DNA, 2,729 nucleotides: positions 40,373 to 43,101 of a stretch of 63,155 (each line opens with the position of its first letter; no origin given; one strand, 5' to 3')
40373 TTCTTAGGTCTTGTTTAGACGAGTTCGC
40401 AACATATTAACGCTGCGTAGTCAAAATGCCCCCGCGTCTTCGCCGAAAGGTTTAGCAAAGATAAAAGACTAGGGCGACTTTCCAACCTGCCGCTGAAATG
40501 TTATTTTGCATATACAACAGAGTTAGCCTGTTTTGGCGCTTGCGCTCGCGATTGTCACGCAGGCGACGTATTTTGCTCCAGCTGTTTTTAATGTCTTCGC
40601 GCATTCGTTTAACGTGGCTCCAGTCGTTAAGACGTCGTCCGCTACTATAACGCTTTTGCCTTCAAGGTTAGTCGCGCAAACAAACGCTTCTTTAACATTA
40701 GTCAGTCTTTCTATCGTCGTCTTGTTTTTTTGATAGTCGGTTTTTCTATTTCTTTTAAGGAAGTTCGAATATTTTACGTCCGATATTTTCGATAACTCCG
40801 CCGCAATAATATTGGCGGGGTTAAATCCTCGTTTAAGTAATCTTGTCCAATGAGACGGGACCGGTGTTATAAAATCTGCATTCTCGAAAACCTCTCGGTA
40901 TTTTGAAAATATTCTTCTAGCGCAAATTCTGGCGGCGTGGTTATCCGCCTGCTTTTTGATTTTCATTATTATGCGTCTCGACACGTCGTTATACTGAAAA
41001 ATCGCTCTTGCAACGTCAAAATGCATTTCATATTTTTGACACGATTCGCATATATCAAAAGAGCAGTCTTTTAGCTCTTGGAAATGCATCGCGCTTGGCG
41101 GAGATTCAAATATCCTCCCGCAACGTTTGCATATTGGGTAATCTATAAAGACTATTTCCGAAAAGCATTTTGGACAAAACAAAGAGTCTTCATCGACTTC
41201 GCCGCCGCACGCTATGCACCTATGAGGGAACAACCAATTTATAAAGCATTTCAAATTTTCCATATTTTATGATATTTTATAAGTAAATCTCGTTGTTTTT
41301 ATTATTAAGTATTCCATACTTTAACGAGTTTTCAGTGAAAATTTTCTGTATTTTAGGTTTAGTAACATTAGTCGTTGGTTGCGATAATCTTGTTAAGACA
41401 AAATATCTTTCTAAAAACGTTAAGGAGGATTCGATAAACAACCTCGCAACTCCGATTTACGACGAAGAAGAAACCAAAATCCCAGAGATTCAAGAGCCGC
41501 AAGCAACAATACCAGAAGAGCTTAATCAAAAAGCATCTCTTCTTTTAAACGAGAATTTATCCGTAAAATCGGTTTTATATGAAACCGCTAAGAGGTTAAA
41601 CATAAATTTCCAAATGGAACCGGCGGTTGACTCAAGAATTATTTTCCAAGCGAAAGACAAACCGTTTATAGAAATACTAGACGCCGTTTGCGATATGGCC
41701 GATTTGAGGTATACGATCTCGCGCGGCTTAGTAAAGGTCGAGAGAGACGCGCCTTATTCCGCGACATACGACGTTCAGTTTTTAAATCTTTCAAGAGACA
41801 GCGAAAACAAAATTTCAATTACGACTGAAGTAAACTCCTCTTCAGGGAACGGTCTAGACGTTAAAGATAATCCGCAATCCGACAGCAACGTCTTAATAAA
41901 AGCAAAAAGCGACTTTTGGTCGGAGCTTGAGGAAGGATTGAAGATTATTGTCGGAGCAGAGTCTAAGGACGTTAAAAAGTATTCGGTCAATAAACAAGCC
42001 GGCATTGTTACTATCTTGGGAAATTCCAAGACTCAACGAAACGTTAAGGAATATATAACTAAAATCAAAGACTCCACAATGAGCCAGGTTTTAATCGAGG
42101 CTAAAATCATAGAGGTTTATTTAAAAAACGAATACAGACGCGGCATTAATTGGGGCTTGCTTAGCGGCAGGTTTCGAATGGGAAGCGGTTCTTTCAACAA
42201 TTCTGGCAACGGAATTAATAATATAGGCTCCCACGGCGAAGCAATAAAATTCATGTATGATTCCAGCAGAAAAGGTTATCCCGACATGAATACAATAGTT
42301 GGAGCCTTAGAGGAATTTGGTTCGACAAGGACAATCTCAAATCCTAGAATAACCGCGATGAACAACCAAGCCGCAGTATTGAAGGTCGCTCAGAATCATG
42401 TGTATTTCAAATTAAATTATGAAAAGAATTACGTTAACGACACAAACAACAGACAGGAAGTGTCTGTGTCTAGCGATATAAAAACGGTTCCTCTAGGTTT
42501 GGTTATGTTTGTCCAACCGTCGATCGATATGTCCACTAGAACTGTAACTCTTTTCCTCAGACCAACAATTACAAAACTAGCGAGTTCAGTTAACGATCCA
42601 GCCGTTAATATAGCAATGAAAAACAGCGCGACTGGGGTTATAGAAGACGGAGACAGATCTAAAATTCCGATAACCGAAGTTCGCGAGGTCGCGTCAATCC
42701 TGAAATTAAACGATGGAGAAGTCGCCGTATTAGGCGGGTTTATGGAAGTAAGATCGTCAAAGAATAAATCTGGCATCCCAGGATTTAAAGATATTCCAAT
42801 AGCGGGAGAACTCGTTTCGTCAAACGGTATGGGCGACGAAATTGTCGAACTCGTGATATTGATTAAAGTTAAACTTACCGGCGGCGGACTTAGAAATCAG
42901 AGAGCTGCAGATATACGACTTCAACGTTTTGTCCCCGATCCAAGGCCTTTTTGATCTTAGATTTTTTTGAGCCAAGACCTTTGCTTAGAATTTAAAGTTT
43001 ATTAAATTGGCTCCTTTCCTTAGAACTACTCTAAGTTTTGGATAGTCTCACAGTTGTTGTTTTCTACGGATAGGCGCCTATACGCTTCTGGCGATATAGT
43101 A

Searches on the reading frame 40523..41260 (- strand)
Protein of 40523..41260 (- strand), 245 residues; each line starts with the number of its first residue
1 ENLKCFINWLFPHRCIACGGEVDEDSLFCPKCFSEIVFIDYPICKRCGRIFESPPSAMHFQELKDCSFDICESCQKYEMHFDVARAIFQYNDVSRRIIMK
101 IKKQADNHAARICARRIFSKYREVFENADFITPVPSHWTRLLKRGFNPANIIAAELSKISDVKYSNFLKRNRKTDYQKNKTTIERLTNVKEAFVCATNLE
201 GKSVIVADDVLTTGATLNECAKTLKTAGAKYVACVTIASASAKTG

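Call 21: search_protein_families(library=pfam, proteins=[window:40523-41260:-], max_evalue=0.001)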
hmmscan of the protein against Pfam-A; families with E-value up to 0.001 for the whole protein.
window:40523-41260:- (245 aa): 2 families
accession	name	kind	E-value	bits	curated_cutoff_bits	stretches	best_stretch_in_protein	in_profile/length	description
PF18912.6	DZR_2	-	3.8e-13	49.5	27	1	7-74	2-55/56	Double zinc ribbon domain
PF00156.33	Pribosyltran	-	1.4e-12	47.6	26.3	1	141-244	36-130/158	Phosphoribosyl transferase domain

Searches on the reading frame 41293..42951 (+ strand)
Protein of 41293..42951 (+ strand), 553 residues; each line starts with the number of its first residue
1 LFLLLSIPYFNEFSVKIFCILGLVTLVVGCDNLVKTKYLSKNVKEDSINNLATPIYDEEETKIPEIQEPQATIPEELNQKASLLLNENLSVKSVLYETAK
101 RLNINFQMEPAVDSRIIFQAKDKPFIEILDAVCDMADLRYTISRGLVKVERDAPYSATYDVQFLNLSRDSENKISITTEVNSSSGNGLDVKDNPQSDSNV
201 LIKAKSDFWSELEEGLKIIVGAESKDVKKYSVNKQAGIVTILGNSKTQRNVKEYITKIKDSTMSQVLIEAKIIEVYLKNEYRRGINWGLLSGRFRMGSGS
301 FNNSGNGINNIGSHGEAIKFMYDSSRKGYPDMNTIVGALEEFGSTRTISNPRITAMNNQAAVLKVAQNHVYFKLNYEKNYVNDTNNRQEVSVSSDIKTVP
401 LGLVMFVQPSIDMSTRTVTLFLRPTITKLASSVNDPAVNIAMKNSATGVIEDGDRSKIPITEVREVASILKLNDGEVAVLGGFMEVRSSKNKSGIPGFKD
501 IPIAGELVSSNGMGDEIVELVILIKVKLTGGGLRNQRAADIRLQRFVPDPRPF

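Call 21: search_protein_families(library=pfam, proteins=[window:41293-42951:+], max_evalue=0.001)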
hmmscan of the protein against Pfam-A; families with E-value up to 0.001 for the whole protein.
window:41293-42951:+ (553 aa): 2 families
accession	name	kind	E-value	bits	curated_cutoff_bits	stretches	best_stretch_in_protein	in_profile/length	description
PF00263.26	Secretin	-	6.1e-26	91.5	27.5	1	338-528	1-167/169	Bacterial type II and III secretion system protein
PF07655.18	Secretin_N_2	-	0.00045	21.1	23.4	1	158-223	3-80/91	Secretin N-terminal domain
